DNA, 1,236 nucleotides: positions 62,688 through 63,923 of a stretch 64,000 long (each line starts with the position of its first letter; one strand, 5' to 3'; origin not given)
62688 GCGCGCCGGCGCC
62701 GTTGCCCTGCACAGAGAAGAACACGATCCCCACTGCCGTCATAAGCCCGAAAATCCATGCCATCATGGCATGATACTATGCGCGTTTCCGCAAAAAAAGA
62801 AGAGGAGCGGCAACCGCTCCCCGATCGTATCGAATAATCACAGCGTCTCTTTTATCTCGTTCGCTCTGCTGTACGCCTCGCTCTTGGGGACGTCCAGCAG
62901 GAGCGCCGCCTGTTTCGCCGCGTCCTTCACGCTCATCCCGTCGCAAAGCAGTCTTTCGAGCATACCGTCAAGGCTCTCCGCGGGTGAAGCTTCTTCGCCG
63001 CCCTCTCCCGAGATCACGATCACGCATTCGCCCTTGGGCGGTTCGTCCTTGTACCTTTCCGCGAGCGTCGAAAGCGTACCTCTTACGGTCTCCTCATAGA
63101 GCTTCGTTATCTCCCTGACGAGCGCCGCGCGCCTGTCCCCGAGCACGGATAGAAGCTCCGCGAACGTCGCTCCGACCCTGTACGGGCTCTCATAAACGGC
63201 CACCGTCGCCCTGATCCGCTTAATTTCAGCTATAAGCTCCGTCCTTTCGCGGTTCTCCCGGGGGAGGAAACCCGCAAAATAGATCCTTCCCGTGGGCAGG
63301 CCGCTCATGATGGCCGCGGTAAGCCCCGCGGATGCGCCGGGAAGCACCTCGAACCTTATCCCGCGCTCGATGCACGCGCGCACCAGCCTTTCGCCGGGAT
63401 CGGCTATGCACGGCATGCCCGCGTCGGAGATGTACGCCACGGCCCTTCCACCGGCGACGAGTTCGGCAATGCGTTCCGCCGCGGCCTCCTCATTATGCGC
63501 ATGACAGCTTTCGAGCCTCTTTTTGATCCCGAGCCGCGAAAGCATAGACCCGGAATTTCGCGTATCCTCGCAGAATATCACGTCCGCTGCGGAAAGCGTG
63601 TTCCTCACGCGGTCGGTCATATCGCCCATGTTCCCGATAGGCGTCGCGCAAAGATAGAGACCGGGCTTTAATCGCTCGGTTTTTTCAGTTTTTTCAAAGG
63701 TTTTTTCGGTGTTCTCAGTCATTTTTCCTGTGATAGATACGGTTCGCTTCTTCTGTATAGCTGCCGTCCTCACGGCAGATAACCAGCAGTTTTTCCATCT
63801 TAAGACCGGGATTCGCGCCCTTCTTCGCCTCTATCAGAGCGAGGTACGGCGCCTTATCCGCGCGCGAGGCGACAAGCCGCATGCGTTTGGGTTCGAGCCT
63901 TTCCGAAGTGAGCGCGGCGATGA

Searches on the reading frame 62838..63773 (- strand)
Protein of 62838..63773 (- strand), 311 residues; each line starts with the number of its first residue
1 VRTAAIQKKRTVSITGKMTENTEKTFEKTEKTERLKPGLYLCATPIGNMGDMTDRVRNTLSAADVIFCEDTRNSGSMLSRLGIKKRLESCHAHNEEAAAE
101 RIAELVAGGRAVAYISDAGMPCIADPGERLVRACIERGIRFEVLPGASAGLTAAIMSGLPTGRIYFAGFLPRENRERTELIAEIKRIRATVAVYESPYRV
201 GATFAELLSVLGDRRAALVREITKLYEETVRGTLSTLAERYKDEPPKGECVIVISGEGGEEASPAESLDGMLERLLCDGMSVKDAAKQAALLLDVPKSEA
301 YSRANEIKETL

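Call 88: find_encoding_contigs(protein=window:62838-63773:-, flank=10000, max_places=3)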
Protein window:62838-63773:- (311 aa): no gene with exactly this product is on record in the collection.
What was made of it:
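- Tried and rejected: Extending past the other end of the window failed because that protein is not on record (call 88).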
